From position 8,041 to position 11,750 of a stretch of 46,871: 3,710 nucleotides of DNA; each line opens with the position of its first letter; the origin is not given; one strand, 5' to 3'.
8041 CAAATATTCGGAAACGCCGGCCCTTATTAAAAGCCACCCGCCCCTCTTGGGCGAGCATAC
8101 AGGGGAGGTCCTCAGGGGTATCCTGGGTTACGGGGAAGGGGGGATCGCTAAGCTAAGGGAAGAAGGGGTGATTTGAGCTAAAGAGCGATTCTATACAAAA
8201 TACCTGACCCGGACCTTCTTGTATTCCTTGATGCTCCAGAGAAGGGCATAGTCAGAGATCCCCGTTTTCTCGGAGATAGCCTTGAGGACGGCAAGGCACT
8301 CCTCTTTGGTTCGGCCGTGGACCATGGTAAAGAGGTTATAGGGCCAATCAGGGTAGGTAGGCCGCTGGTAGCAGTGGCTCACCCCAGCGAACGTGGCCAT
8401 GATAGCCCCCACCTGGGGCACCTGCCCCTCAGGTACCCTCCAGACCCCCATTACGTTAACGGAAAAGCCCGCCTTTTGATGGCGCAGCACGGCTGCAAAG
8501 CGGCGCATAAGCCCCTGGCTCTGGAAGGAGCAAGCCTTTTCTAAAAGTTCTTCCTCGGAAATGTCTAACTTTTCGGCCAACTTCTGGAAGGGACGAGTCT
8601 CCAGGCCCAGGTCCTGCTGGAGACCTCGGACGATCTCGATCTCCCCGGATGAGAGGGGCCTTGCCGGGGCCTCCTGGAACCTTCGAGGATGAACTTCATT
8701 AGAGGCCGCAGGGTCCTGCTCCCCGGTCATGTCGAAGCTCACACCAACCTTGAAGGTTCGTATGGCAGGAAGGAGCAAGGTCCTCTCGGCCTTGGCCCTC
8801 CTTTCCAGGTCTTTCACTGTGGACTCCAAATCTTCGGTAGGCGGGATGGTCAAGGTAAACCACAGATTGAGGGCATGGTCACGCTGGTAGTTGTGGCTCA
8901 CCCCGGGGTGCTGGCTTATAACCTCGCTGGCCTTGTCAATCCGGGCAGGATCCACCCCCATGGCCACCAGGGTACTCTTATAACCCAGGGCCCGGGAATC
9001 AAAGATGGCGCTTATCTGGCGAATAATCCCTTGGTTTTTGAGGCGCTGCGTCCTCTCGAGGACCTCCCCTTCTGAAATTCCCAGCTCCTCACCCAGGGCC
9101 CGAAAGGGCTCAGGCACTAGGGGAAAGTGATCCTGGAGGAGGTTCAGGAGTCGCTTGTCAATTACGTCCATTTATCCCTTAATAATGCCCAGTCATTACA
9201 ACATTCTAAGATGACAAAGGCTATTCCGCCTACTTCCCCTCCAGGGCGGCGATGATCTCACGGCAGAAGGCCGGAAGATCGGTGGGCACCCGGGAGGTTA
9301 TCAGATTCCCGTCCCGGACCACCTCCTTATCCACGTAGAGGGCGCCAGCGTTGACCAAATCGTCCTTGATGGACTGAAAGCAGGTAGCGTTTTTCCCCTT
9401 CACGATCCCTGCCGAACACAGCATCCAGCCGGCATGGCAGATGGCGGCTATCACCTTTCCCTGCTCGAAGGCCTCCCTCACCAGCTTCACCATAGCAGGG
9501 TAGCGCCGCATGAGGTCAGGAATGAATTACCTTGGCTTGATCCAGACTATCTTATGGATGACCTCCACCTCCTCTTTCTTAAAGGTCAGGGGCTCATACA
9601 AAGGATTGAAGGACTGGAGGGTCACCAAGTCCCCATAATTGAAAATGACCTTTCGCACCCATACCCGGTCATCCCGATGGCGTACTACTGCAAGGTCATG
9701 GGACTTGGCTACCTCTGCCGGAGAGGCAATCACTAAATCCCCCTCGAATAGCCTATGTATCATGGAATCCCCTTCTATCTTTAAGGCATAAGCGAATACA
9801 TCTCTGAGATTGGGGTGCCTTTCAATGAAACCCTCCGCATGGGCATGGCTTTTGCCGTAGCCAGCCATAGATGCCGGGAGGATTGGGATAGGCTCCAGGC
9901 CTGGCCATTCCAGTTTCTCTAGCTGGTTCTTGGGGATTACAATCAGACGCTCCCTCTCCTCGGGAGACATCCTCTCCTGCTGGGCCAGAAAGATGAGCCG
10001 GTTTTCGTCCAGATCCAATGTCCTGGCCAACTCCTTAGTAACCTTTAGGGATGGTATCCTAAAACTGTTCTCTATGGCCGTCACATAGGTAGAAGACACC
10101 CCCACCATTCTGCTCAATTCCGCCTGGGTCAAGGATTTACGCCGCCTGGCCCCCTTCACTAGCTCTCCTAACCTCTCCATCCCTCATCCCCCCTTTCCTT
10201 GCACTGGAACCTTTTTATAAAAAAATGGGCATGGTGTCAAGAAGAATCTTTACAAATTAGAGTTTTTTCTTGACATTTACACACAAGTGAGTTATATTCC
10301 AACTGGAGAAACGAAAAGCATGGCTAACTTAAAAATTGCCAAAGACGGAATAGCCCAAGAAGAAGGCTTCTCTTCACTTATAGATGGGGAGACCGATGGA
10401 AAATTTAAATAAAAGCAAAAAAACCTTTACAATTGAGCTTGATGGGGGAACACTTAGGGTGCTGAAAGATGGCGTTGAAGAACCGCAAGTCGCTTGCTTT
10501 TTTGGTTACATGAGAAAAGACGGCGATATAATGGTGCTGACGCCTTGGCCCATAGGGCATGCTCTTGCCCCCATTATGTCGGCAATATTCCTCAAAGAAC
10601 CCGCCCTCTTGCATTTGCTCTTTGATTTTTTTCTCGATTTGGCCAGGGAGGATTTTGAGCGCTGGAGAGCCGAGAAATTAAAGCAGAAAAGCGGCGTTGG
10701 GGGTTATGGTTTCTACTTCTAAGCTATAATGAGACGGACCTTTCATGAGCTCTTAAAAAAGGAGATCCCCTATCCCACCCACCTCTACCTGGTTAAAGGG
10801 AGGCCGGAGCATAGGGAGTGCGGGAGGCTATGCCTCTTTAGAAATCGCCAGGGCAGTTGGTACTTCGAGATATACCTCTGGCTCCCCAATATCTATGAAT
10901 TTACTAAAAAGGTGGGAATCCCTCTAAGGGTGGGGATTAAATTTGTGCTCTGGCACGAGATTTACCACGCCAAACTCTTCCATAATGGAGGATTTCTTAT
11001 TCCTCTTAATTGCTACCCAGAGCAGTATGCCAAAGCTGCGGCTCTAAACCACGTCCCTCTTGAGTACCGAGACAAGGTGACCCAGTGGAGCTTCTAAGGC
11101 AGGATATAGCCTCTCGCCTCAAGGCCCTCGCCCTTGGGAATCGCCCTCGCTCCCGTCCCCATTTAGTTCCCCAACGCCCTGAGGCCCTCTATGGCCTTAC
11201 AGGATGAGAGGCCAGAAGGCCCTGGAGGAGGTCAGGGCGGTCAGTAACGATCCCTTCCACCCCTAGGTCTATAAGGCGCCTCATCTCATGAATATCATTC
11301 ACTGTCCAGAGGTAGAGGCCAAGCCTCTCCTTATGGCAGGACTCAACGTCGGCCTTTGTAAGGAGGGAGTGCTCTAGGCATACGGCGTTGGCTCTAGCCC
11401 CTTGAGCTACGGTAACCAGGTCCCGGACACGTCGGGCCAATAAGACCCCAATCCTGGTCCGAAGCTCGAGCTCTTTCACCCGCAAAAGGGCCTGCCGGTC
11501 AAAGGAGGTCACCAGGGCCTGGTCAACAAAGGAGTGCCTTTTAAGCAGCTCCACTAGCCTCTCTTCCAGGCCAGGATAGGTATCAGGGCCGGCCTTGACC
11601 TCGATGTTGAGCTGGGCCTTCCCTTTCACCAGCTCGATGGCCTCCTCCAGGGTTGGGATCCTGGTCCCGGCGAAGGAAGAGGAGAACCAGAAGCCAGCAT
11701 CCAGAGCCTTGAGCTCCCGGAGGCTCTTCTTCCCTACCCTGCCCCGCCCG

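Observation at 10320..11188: Low-GC cargo of the island: two or three unknown small ORFs including a 122-aa HExxH mini-zincin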

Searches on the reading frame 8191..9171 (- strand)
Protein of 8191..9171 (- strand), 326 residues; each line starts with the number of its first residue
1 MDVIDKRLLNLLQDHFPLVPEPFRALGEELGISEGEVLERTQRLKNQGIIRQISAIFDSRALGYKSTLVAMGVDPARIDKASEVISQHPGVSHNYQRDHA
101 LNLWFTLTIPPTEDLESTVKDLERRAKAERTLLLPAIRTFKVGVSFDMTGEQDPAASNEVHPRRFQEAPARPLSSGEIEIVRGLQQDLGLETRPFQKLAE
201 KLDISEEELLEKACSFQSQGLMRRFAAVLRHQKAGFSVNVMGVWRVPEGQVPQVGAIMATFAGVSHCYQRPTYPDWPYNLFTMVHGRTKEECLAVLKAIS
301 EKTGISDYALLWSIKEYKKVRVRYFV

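Call 4: search_protein_families(library=pfam, proteins=[window:8191-9171:-], max_evalue=1)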
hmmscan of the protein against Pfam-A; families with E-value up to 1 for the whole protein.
window:8191-9171:- (326 aa): 9 families
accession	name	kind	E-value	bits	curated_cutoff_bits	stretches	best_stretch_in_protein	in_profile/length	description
PF17805.7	AsnC_trans_reg2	-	8.9e-58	192.8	27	2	233-318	1-86/86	AsnC-like ligand binding domain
PF22451.2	NirdL-like_HTH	-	9.9e-34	115.1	27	2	5-51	1-47/47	Siroheme decarboxylase NirDL-like HTH domain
PF13404.12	HTH_AsnC-type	-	4.1e-15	55.8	27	2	1-45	1-42/42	AsnC-type helix-turn-helix domain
PF13412.12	HTH_24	-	1.3e-08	34.7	21.9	1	23-51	20-48/48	Winged helix-turn-helix DNA-binding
PF04967.18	HTH_10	-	0.018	15.3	23.1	0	196-211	27-42/53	HTH DNA binding domain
PF04545.22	Sigma70_r4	-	0.034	14.1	24.1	0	11-37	12-37/50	Sigma-70, region 4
PF04760.21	IF2_N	-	0.13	12.5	25.3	0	196-213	7-24/53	Translation initiation factor IF-2, N-terminal region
PF12802.13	MarR_2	-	0.14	12.8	27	1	6-60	8-60/61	MarR family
PF00531.28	Death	-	0.21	12.2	22.6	0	195-219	18-40/86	Death domain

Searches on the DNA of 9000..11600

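Call 62: search_rna_families(source=window, start=9000, end=11600, threshold=evalue, max_evalue=1)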
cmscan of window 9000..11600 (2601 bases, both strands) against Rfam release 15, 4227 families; matches with E-value up to 1: 0.
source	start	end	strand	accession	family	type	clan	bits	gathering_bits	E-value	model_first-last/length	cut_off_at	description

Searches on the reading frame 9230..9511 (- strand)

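Call 4: search_protein_families(library=pfam, proteins=[window:9230-9511:-], max_evalue=1)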
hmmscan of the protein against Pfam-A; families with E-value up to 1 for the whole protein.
window:9230-9511:- (93 aa): 1 family
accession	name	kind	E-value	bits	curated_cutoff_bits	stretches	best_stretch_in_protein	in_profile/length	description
PF01965.30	DJ-1_PfpI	-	5.2e-31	108.1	26.6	1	2-88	78-164/165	DJ-1/PfpI family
